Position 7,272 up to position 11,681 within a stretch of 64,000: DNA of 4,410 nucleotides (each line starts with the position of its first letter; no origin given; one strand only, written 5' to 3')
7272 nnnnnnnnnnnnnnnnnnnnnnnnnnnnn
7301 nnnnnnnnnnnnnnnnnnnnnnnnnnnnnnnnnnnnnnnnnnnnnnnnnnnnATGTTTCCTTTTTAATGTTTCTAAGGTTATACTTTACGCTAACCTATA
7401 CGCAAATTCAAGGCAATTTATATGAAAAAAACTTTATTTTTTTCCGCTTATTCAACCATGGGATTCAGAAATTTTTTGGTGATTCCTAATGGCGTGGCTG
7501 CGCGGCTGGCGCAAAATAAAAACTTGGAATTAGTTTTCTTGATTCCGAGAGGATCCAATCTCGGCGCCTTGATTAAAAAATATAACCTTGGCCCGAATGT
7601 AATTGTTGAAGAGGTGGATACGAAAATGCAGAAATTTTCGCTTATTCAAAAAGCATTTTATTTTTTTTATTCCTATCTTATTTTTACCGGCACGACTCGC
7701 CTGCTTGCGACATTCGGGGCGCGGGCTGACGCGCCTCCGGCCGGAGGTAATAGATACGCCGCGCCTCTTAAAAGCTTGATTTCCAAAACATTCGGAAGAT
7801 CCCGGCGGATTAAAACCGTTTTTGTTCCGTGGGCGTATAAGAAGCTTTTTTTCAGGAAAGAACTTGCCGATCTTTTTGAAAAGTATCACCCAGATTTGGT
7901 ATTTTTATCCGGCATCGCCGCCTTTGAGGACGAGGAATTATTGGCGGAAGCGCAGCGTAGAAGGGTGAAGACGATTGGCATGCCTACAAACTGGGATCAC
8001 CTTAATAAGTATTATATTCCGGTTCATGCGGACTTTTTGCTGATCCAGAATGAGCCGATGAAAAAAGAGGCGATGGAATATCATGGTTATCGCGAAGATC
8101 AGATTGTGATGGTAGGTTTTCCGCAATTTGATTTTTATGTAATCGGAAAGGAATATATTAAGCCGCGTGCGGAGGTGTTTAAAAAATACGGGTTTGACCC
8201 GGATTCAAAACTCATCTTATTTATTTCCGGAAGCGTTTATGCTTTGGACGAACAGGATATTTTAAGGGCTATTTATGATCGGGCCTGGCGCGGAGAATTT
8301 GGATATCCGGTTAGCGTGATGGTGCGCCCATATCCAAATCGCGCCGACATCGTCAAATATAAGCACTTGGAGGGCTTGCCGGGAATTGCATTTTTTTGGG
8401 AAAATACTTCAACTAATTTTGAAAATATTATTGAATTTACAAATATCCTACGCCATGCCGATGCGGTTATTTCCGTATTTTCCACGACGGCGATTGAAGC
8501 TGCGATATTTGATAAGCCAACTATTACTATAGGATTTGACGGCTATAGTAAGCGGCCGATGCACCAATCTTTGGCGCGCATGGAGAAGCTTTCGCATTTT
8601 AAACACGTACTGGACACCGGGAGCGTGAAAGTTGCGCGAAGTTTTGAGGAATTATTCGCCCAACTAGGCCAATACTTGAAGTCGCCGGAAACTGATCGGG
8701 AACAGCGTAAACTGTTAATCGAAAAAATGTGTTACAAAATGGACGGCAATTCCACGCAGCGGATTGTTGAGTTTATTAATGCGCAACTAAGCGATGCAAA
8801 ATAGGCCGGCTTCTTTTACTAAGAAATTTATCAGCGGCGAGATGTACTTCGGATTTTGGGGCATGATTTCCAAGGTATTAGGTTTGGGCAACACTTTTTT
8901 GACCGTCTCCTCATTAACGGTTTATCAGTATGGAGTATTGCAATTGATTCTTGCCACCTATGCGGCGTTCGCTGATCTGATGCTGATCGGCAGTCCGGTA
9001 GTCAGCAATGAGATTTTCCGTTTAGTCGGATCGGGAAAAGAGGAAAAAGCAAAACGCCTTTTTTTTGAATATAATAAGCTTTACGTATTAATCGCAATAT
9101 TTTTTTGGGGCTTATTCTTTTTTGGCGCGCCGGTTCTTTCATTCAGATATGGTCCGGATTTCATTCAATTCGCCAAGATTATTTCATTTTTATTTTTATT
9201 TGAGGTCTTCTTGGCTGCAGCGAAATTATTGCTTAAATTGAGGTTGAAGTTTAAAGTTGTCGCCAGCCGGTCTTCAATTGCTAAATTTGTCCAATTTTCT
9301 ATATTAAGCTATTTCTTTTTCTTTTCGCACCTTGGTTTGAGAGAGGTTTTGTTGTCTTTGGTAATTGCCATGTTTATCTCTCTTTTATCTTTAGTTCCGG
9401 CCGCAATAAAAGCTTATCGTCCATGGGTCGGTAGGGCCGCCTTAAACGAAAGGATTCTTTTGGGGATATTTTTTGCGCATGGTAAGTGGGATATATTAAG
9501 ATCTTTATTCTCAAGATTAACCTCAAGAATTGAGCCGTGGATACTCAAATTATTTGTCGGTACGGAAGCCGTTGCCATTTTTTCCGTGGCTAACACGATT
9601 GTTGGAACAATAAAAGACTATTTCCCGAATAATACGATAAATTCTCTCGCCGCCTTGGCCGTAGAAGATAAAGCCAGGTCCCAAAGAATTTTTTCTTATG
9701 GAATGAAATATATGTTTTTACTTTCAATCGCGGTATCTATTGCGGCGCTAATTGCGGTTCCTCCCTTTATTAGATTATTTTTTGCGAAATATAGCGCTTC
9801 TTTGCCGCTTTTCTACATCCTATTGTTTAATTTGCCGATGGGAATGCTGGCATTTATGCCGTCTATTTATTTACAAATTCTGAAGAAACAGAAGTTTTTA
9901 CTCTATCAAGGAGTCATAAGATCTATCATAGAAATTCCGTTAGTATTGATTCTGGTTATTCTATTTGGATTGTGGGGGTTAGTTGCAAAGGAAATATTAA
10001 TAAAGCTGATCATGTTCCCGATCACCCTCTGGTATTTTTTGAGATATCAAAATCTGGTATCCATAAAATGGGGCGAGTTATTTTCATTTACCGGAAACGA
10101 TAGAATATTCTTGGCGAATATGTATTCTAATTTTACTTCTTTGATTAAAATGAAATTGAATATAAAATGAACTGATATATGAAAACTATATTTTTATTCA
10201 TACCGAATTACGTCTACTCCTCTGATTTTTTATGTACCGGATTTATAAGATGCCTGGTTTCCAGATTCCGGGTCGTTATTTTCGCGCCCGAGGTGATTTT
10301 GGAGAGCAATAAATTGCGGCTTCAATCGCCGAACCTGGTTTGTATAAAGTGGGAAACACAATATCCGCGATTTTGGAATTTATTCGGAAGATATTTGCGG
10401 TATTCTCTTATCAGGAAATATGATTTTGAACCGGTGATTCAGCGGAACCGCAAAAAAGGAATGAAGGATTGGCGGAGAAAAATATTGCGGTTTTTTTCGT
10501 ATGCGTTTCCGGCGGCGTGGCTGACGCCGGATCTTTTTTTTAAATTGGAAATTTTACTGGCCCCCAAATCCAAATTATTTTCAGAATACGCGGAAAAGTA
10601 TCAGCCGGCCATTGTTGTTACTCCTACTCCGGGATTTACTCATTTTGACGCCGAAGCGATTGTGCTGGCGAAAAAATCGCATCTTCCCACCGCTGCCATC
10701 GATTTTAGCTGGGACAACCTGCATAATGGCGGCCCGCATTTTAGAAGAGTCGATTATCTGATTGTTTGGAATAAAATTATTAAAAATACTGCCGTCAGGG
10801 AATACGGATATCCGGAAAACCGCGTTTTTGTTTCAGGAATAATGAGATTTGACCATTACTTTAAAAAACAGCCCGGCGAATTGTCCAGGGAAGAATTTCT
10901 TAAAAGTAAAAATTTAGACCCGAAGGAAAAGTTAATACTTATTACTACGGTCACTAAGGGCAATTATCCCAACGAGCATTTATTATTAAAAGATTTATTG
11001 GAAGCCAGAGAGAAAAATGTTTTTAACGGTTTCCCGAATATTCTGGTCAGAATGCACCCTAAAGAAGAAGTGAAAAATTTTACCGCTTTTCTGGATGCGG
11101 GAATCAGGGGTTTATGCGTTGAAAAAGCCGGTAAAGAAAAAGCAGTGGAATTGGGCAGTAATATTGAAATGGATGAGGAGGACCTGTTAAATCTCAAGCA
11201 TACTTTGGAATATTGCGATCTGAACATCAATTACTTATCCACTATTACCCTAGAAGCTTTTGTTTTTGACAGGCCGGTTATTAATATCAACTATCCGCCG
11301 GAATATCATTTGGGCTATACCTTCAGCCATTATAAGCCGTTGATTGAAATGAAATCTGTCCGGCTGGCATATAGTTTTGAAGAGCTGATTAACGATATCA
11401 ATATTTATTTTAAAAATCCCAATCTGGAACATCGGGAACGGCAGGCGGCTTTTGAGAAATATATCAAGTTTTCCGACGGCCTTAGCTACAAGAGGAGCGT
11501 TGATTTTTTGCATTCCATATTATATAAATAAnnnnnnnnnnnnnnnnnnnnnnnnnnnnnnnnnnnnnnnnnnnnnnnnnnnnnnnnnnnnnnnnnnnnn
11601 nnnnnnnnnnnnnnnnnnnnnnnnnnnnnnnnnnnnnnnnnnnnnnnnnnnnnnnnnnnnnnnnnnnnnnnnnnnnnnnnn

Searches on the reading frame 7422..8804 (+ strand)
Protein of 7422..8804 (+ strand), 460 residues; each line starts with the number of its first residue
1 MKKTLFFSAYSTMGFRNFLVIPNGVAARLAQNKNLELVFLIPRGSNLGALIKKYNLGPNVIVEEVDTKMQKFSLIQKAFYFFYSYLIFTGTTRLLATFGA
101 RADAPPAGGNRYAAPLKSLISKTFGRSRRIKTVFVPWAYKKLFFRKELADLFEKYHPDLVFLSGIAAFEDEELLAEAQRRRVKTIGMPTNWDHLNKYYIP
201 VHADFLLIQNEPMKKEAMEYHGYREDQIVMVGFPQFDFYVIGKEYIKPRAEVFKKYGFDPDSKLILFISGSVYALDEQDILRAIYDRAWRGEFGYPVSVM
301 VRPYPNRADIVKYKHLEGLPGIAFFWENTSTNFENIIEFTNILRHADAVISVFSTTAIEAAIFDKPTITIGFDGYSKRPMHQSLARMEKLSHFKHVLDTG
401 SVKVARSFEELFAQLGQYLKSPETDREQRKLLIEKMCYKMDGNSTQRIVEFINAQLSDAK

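Call 12: search_protein_families(library=pfam, proteins=[window:7422-8804:+], max_evalue=0.00001)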
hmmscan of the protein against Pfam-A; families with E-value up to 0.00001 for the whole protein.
window:7422-8804:+ (460 aa): 1 family
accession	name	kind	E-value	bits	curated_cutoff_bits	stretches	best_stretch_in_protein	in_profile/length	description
PF04464.20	Glyphos_transf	-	2e-12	47.2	22.1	1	200-452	132-365/367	CDP-Glycerol:Poly(glycerophosphate) glycerophosphotransferase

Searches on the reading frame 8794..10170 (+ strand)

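Call 12: search_protein_families(library=pfam, proteins=[window:8794-10170:+], max_evalue=0.00001)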
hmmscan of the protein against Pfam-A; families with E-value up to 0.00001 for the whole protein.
window:8794-10170:+ (458 aa): 1 family
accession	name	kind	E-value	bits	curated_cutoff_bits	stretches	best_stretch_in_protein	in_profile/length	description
PF01943.22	Polysacc_synt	-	5.9e-10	39.5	28.2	1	23-274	12-255/274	Polysaccharide biosynthesis protein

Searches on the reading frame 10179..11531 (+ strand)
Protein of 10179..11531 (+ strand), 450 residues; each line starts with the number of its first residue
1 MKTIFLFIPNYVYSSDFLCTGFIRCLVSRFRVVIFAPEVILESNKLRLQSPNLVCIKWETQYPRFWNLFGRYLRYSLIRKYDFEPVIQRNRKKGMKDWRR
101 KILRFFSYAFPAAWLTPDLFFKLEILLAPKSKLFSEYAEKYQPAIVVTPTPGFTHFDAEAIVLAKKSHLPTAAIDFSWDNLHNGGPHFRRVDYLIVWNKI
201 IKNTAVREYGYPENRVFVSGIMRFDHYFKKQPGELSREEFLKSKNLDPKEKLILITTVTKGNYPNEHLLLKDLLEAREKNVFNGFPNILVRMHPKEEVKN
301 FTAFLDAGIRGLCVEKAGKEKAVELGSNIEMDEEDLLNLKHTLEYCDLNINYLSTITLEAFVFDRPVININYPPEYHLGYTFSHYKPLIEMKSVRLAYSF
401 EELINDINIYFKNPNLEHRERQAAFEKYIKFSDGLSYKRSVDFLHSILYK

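Call 12: search_protein_families(library=pfam, proteins=[window:10179-11531:+], max_evalue=0.00001)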
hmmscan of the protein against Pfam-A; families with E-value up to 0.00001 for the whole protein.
window:10179-11531:+ (450 aa): 1 family
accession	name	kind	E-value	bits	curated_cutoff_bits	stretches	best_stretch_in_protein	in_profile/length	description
PF04464.20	Glyphos_transf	-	2.7e-09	36.9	22.1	1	188-444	132-365/367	CDP-Glycerol:Poly(glycerophosphate) glycerophosphotransferase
